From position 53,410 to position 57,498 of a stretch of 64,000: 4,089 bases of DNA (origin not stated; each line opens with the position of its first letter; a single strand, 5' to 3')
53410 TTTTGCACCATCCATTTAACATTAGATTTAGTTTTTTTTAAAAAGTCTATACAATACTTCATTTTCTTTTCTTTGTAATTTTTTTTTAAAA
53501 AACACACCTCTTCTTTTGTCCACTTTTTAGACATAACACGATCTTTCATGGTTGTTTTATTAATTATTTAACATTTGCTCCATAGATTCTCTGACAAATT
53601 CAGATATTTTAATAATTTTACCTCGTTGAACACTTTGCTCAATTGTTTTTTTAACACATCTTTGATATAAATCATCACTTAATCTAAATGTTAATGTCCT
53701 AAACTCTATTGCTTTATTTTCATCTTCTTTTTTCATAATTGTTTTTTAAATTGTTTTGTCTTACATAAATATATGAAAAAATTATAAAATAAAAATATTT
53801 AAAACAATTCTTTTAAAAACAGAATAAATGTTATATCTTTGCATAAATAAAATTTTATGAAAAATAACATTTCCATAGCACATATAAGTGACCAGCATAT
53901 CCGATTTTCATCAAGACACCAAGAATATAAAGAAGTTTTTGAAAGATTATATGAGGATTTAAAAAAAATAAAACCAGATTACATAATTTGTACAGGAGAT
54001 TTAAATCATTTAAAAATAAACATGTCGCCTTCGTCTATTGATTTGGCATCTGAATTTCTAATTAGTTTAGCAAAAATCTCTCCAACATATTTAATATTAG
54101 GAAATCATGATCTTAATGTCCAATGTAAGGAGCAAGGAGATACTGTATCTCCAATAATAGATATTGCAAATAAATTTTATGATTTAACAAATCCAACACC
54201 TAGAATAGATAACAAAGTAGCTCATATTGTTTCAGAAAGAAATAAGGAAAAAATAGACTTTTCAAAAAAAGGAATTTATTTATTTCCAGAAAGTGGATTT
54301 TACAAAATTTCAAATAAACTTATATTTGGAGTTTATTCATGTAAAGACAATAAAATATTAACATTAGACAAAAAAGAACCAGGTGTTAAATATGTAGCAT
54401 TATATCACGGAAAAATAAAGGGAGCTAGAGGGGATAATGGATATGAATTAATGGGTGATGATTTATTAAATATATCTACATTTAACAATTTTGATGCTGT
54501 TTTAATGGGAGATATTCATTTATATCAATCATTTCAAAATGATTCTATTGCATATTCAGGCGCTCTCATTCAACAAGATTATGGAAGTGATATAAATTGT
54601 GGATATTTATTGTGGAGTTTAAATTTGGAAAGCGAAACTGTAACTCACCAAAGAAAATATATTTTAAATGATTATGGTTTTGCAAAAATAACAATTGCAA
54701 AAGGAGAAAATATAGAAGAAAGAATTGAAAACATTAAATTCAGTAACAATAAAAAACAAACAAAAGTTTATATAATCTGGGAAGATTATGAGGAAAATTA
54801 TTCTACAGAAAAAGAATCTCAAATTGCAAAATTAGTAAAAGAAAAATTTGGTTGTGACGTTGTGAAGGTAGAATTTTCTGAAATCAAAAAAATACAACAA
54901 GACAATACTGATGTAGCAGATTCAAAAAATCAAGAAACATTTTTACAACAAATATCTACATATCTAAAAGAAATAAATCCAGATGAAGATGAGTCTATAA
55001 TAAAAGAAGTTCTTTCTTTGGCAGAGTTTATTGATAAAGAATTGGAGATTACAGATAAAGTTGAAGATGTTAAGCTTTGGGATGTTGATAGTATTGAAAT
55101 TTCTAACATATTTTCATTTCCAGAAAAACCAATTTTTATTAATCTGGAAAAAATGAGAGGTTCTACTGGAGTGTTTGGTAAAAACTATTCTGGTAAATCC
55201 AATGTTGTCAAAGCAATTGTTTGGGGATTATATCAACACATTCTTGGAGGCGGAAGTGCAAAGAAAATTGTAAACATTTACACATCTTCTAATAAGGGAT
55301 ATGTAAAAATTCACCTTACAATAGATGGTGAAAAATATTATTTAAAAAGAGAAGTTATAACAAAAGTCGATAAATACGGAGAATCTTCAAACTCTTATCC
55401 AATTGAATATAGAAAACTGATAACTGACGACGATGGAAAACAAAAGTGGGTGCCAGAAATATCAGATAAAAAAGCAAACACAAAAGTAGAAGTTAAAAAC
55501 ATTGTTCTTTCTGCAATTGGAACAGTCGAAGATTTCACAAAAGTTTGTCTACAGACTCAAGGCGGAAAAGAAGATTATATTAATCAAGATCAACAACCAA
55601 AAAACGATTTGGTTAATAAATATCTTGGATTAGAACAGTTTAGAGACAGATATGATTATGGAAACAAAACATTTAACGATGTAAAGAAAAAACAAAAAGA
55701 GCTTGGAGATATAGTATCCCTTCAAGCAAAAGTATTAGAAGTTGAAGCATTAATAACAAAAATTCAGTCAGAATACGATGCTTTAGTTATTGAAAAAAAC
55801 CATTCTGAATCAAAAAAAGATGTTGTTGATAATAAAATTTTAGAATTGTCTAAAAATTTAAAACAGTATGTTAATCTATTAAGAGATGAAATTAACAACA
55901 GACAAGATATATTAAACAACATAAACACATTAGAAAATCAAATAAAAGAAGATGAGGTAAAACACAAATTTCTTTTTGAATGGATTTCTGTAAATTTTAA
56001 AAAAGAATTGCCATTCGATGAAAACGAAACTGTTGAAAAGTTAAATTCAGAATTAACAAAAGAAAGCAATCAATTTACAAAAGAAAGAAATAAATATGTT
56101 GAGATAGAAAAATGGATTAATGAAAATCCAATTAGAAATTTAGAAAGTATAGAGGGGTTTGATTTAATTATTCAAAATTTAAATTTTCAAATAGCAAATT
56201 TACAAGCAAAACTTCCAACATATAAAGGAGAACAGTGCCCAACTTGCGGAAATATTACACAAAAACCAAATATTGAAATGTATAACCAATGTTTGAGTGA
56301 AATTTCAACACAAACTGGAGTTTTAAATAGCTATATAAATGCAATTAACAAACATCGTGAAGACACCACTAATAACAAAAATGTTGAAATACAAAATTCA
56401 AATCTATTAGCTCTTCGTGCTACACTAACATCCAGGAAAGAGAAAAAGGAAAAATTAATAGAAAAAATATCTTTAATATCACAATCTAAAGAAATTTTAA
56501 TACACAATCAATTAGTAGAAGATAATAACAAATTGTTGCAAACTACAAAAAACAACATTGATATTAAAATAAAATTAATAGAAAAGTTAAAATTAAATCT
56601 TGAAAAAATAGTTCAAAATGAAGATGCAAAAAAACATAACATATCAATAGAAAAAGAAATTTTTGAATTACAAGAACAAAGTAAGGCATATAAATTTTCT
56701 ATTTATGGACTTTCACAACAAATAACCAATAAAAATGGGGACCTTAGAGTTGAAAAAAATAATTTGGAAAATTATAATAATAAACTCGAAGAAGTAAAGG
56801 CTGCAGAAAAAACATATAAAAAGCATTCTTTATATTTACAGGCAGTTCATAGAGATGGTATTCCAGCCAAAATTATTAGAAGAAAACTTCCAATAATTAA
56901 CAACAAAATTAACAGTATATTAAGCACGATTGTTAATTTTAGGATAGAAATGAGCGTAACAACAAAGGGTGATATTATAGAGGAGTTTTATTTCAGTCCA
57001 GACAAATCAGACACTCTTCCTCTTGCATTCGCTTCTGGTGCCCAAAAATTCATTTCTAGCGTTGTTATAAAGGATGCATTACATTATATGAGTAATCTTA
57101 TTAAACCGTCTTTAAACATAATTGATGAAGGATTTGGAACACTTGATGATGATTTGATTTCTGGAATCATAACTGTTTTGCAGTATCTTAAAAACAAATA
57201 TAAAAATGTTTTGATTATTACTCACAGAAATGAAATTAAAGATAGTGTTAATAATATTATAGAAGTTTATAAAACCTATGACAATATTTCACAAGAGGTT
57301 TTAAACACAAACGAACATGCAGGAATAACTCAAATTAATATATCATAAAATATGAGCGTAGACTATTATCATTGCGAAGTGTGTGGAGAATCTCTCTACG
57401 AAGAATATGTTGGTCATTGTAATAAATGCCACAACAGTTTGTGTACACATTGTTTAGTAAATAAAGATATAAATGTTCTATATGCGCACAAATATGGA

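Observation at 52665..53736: Recurring cassette: small RHH repressor-like gene coupled to a homing endonuclease (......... copy)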

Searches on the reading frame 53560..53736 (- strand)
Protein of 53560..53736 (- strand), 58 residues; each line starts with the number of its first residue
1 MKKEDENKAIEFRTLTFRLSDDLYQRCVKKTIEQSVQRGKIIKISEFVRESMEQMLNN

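Call 5: search_protein_families(library=pfam, proteins=[window:53560-53736:-], max_evalue=1)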
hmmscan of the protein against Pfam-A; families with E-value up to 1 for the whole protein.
window:53560-53736:- (58 aa): 1 family
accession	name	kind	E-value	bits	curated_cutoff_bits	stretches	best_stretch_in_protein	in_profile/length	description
PF11848.13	DUF3368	-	0.02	15.2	27.3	0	15-28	30-43/46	Domain of unknown function (DUF3368)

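Call 6: search_protein_families(library=phrogs, proteins=[window:53560-53736:-], max_evalue=0.1)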
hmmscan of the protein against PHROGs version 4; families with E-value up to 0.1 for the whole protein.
window:53560-53736:- (58 aa): 1 family
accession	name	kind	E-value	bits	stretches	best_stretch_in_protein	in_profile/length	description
phrog_6506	-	transcription regulation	0.035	15.2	0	16-54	13-45/59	Arc-like repressor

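Call 8: search_dna_similar(query=window:53560-53736:-, collection=phages, mode=protein, max_evalue=10, max_rows=30)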
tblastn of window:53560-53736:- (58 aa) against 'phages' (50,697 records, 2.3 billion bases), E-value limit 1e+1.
Records with a match: 1; places in all: 1; records where one place covers at least 80% of the query: 1.
Best place of each record, by identity: <60% 1.
By first word of the organism name: ssRNA 1.
By host as written in the record: - 1.
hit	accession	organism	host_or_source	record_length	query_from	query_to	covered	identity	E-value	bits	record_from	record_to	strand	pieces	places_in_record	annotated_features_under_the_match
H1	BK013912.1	ssRNA phage Zoerhiza.1_10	soil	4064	6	57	90%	33.3%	3e-1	33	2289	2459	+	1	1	Zoerhiza.1_10_3: RNA-directed RNA polymerase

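Call 11: find_homologous_proteins(query=window:53560-53736:-, max_evalue=0.01)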
Query window:53560-53736:- (58 aa): 2 proteins with E <= 0.01 among 2 candidates. Only proteins of 31 to 102 residues were searched: fused or split forms outside these lengths cannot appear, so this answer is no evidence that the protein stands alone or is whole; lengths 'longer' or 'shorter' looks for them.
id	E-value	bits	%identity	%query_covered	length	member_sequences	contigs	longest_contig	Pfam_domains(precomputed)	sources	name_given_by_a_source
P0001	5.3e-29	115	100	100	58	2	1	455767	-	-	-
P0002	6.7e-14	68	80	79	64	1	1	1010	-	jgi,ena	jgi:hypothetical protein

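Call 30: find_related_loci(query=A3, collection=viral_contigs, flank=3000)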
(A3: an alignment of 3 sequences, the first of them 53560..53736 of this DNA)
Query A3 (58 aa) in viral_contigs; peptide patterns used: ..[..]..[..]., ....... (x = any residue, [..] = any of these).
111 stretches matched a pattern; 1 encode a relative of the query (tblastn E <= 1e-3); 1 distinct loci.
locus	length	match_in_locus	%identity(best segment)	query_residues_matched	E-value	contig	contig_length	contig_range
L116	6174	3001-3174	91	1-58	4e-33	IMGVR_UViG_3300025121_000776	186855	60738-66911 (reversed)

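Call 39: search_protein_representatives(alignment_id=A3)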
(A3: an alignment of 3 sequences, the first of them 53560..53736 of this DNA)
Query: 3 sequences, 58 profile positions. Proteins with E-value up to 0.001 (for the whole library): 27; up to 1e-10: 3; up to 1e-30: 2. The best 27 are listed.
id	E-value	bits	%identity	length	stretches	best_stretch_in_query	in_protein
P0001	4.5e-36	138.4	-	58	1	1-58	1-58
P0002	8.7e-32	124.7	-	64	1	1-58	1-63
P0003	1.0e-13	66.9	-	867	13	20-47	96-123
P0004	1.1e-10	57.1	-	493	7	17-40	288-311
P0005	5.1e-09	51.8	-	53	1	9-53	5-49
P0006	5.3e-08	48.5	-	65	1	13-53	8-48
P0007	1.1e-07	47.5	-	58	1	12-58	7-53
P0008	6.0e-07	45.2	-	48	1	11-54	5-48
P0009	2.1e-06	43.4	-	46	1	13-53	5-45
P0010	2.3e-06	43.3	-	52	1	14-55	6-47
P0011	2.4e-06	43.2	-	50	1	11-54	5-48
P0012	2.6e-06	43.1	-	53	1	8-56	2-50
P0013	5.2e-06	42.2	-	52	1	9-55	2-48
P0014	7.8e-06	41.6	-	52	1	13-58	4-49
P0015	1.2e-05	41.0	-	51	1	11-56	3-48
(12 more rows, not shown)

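Call 41: find_encoding_contigs(protein=P0005, flank=3000, max_places=4)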
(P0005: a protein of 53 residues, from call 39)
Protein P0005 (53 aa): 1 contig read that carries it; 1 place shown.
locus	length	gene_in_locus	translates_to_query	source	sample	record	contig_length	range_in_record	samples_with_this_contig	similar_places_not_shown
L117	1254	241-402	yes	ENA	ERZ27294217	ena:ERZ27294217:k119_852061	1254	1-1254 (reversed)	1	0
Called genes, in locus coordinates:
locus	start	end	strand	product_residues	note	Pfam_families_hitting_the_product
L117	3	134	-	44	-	?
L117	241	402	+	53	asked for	-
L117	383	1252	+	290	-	?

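Call 42: find_encoding_contigs(protein=P0007, flank=3000, max_places=4)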
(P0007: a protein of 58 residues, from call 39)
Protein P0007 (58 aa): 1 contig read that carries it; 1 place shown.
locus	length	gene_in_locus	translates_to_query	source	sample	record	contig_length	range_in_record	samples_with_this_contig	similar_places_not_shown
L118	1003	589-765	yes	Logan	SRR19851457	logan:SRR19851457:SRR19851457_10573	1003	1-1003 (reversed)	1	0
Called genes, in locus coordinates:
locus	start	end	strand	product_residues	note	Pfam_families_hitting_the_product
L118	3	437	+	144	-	?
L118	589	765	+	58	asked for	-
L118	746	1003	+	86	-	?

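Call 43: find_encoding_contigs(protein=P0012, flank=3000, max_places=4)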
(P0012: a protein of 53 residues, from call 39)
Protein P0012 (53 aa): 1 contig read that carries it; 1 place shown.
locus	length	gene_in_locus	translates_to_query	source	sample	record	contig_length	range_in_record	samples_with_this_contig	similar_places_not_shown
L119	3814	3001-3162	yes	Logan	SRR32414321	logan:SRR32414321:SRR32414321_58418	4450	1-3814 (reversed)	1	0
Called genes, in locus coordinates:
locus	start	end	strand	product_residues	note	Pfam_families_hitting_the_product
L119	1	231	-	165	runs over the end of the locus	-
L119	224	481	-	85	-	-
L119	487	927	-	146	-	PF01668:SmpB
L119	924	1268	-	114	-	-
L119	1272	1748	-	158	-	-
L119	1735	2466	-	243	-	-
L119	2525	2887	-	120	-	-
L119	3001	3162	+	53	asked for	-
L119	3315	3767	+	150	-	-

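Call 48: find_related_loci(query=A7, collection=viral_contigs, flank=3000)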
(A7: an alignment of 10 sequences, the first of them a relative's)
Query A7 (58 aa) in viral_contigs; peptide patterns used: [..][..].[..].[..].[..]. (x = any residue, [..] = any of these).
31 stretches matched a pattern; 9 encode a relative of the query (tblastn E <= 1e-3); 9 distinct loci.
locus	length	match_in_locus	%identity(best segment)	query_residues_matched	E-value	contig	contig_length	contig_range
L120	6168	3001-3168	60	1-58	7e-16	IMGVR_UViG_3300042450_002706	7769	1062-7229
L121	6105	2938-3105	59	1-58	9e-16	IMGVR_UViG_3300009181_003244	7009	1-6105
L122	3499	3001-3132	59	1-44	1e-13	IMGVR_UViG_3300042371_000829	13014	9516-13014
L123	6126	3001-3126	62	6-47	4e-12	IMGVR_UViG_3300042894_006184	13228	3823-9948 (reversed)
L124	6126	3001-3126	64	6-47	3e-12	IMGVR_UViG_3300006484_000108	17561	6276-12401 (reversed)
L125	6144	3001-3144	48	6-53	1e-11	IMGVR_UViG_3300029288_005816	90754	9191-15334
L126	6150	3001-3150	42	6-55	4e-8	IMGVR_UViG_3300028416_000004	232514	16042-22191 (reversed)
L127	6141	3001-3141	43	6-52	9e-8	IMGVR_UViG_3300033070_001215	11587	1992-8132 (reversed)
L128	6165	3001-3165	36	2-56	2e-7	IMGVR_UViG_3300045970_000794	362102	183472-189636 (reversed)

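Call 51: predict_structure(alignment_id=A6)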
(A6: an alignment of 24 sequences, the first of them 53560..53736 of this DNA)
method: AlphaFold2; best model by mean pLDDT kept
length: 58 residues; sequences in the alignment: 24
mean_pLDDT: 89.5   pTM: 0.63
mean pLDDT of the five models: 89.5, 88.0, 87.8, 87.4, 86.8
residues with pLDDT >= 90: 45; 70-90: 4; 50-70: 9; < 50: 0
segments of 3 or more residues with pLDDT < 50: none
pLDDT, mean of each block of 10 residues (from residue 1): 63 93 98 97 96 92
secondary structure, 60 per line:
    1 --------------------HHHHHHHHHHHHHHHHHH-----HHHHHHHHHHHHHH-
elements in order: H21-38 H44-57

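Call 53: search_solved_structures(query=A6, max_evalue=10, show_alignments=2)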
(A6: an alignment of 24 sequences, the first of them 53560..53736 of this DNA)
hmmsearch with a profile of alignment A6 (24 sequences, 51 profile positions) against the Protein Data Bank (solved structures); distinct sequences matched with E-value up to 10: 3.
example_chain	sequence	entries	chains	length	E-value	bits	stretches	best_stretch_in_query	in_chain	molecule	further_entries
7y43_A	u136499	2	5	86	0.33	13.8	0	12-32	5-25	Histone acetyltransferase KAT6A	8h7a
9k8e_A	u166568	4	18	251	0.39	13.6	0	20-50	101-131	Cage-t32-Zn1-HEHE-35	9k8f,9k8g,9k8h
1wy6_A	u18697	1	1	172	0.47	13.3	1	20-48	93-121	hypothetical protein ST1625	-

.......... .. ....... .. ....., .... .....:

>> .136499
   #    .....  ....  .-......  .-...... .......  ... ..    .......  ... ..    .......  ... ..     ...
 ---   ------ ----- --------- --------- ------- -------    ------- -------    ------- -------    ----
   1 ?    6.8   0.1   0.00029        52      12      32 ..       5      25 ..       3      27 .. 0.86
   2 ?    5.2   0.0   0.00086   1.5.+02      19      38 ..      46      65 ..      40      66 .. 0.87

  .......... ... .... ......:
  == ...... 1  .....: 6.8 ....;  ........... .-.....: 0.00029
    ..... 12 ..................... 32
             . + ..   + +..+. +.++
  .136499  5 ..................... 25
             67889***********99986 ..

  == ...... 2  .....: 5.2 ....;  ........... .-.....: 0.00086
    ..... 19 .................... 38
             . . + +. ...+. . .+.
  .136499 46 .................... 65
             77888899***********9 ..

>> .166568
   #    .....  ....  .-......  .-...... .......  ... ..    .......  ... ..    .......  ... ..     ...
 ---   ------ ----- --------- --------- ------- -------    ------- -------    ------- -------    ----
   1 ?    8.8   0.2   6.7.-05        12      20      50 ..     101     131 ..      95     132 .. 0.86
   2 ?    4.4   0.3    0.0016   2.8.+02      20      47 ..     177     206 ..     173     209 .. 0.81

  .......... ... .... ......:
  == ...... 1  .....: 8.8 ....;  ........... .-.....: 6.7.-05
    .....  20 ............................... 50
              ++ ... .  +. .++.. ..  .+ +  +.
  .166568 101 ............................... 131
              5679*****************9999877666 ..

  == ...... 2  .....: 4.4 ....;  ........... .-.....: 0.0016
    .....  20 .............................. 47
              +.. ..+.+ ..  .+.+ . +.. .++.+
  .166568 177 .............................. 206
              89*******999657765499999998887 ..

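Call 55: fold_search(model_id=the predicted structure, library=pdb)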
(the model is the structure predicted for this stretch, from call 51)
No match with E <= 0.001 here; weaker rows may still be real.
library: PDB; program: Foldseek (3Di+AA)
matches with E <= 10: 20; with E <= 0.001: 0
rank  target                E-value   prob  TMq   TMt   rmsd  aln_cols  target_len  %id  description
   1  7ycw_D                1.4e+00  0.44  0.50  0.55   3.7        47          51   21  Crystal Form 1 of Truncated Antitoxin ParD (2-54,containg RHH domain) from Pseudoalteromonas rubra (released 2022-09-21)
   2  3od2_B                1.7e+00  0.51  0.53  0.27   2.6        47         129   26  E. coli NikR soaked with excess nickel ions (released 2010-09-08)
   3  7b22_A                2.5e+00  0.30  0.47  0.53   3.6        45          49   16  Vibrio cholerae ParD2 Antitoxin (released 2021-10-06)
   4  2k5j_MODEL_1_A        3.2e+00  0.33  0.53  0.40   2.6        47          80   21  Solution structure of protein yiiF from Shigella flexneri serotype 5b (strain 8401) . Northeast Structural Gen (released 2008-08-26)
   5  7r5a_D                4.0e+00  0.25  0.50  0.57   3.2        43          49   16  Vibrio cholera ParD2:ParE2 antitoxin:toxin complex (released 2022-04-27)
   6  1zx3                  5.0e+00  0.20  0.51  0.37   3.0        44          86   14  Structure of NE0241 Protein of Unknown Function from Nitrosomonas europaea (released 2005-07-19)
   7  1ea4_A                5.7e+00  0.18  0.50  0.64   3.0        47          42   15  TRANSCRIPTIONAL REPRESSOR COPG/22bp dsDNA COMPLEX (released 2001-07-05)
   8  8c24_E                5.7e+00  0.16  0.47  0.52   3.4        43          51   14  ParDE1 toxin-antitoxin complex from Mycobacterium tuberculosis (rv1960c-rv1959c) (released 2023-12-20)
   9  2m4g_MODEL_1_A        6.1e+00  0.06  0.34  0.28   5.6        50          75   26  Solution structure of the Core Domain (11-85) of the Murine Norovirus VPg protein (released 2013-03-27)
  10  8dau_A                7.0e+00  0.03  0.27  0.03  18.4        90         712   17  Saccharomyces cerevisiae Ufd1/Npl4/Cdc48 complex bound to two folded ubiquitin moieties and one unfolded ubiquitin in  (released 2022-11-30)
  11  3a9i                  7.5e+00  0.04  0.30  0.08  11.5        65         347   14  Crystal structure of homocitrate synthase from Thermus thermophilus complexed with Lys (released 2009-12-22)
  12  4qpo_A                7.5e+00  0.14  0.51  0.55   3.6        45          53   16  Mechanistic basis of plasmid-specific DNA binding of the F plasmid regulatory protein, TraM (released 2014-09-03)
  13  4ym7_BB               7.5e+00  0.09  0.32  0.02   4.3        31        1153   19  RNA polymerase I structure with an alternative dimer hinge (released 2015-09-09)
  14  7esd_D                8.1e+00  0.04  0.25  0.20   8.6        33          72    6  Mature Donggang virus (released 2022-05-18)
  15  9dvu_G                8.1e+00  0.06  0.39  0.10  11.6        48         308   27  CryoEM structure of RpaA bound to PkaiBC DNA and Syn7942 RNAP-SigA holoenzyme (released 2025-10-15)
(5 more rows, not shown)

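Call 95: search_protein_families(library=pfam, alignment_id=A6, max_evalue=1)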
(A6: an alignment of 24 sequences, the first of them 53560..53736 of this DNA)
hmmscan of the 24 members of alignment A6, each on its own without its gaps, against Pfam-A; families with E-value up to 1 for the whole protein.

A. member 1, window:53560-53736:- (58 aa): 1 family
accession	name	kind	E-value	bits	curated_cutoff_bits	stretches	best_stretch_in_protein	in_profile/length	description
PF11848.13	DUF3368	-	0.02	15.2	27.3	0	15-28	30-43/46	Domain of unknown function (DUF3368)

B. families by the number of members that match (of 24 scanned): 28 families (the first 25 are shown)
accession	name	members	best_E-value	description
PF12651.13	RHH_3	10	8.6e-06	Ribbon-helix-helix domain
PF01402.27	RHH_1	7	4e-05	Ribbon-helix-helix protein, copG family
PF19807.5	DUF6290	3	0.018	Family of unknown function (DUF6290)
PF12441.14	CopG_antitoxin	2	0.002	CopG antitoxin of type II toxin-antitoxin system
PF11848.13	DUF3368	2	0.02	Domain of unknown function (DUF3368)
PF20172.3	DUF6538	2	0.046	Domain of unknown function (DUF6538)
PF05942.16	PaREP1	1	0.01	Archaeal PaREP1/PaREP8 family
PF02953.20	zf-Tim10_DDP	1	0.014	Tim10/DDP family zinc finger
PF09269.16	DUF1967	1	0.014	Domain of unknown function (DUF1967)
PF01399.33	PCI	1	0.018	PCI domain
PF05534.18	HicB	1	0.022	HicB family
PF09943.14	DUF2175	1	0.024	Uncharacterized protein conserved in archaea (DUF2175)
PF04281.18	Tom22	1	0.027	Mitochondrial import receptor subunit Tom22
PF19776.5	DUF6262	1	0.031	Family of unknown function (DUF6262)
PF04221.18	RelB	1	0.032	RelB antitoxin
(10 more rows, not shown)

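Call 98: search_protein_families(library=pfam, proteins=[L128:3155-3925:+, L125:3132-3767:+, L120:3152-4240:+], max_evalue=0.01)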
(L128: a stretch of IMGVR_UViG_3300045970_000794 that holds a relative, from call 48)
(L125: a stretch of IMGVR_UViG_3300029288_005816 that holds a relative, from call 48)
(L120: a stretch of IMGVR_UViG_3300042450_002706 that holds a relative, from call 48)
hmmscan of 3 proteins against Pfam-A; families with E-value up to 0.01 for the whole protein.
L128:3155-3925:+ (256 aa): 0 families

L125:3132-3767:+ (211 aa): 0 families

L120:3152-4240:+ (362 aa): 2 families
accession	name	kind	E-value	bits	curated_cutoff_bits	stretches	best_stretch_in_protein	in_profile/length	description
PF14311.12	DUF4379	-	7.3e-11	42.5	24.5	0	96-129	22-55/56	Probable Treble clef zinc finger domain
PF05265.19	DUF723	-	0.00047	20.5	20.9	0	151-190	20-60/60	Protein of unknown function (DUF723)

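Call 101: find_related_loci(query=A7, collection=genome_contigs, flank=2500)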
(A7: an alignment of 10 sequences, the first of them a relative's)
Query A7 (58 aa) in genome_contigs; peptide patterns used: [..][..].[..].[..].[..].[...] (x = any residue, [..] = any of these).
67 stretches matched a pattern, but none encodes a relative of the query by tblastn (E <= 1e-3).

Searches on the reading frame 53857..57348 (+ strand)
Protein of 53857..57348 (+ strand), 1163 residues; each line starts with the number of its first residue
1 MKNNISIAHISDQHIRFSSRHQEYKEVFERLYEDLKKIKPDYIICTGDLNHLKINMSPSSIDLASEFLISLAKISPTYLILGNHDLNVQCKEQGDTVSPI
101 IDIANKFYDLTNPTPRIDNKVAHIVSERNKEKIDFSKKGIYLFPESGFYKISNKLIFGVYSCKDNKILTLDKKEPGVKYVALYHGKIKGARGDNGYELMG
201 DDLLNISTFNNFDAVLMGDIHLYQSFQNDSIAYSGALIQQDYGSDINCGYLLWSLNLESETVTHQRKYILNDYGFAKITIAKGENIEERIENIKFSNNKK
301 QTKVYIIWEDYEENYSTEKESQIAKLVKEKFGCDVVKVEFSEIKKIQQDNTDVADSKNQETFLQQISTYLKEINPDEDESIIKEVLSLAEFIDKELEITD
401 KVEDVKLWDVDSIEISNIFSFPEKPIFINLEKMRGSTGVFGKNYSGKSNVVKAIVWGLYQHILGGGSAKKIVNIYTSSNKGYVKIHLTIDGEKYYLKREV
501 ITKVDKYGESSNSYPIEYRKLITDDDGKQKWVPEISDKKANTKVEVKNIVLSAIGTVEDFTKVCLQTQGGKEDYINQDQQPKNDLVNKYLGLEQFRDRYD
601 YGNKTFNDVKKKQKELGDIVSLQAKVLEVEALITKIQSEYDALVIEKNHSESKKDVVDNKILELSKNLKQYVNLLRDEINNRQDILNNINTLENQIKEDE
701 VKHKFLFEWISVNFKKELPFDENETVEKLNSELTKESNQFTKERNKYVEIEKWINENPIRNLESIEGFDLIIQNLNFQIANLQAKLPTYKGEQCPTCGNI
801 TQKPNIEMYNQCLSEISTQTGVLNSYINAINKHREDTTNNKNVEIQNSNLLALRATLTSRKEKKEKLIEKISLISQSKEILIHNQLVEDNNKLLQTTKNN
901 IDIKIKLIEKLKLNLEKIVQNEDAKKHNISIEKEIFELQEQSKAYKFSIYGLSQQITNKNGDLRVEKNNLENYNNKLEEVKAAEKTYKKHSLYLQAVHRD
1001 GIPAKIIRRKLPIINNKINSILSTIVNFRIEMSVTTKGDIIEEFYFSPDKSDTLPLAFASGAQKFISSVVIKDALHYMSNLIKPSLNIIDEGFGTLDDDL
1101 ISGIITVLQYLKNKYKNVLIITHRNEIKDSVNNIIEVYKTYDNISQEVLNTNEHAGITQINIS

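Call 5: search_protein_families(library=pfam, proteins=[window:53857-57348:+], max_evalue=1)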
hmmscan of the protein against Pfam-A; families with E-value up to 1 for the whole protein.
window:53857-57348:+ (1163 aa): 5 families
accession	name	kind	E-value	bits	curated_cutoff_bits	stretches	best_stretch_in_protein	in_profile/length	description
PF00149.33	Metallophos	-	1.5e-11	45.5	21.5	1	6-222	2-190/191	Calcineurin-like phosphoesterase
PF02463.25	SMC_N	-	7e-05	22.8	40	1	410-1145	2-219/220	RecF/RecN/SMC N terminal domain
PF09818.15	ABC_ATPase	-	0.0028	17.1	23.2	1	434-467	79-112/283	P-loop domain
PF13558.12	SbcC_Walker_B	-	0.11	13.2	27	1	1059-1108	33-88/90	SbcC/RAD50-like, Walker B motif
PF06398.17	Pex24p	-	0.28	10.6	26.8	1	891-981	212-298/358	Integral peroxisomal membrane peroxin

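Call 6: search_protein_families(library=phrogs, proteins=[window:53857-57348:+], max_evalue=0.1)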
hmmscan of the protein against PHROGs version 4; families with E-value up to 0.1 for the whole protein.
window:53857-57348:+ (1163 aa): 4 families
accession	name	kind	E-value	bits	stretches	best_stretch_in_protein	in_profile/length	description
phrog_77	-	DNA, RNA and nucleotide metabolism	9.4e-35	121.4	1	285-1158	177-964/967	SbcC-like subunit of palindrome specific endonuclease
phrog_100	-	DNA, RNA and nucleotide metabolism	8.9e-13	48.5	2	160-406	157-389/989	SbcD-like subunit of palindrome specific endonuclease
phrog_19980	-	unknown function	3e-07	30.1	1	1089-1144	1006-1061/1068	-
phrog_18239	-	unknown function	0.066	14.4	0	1106-1157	26-78/109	-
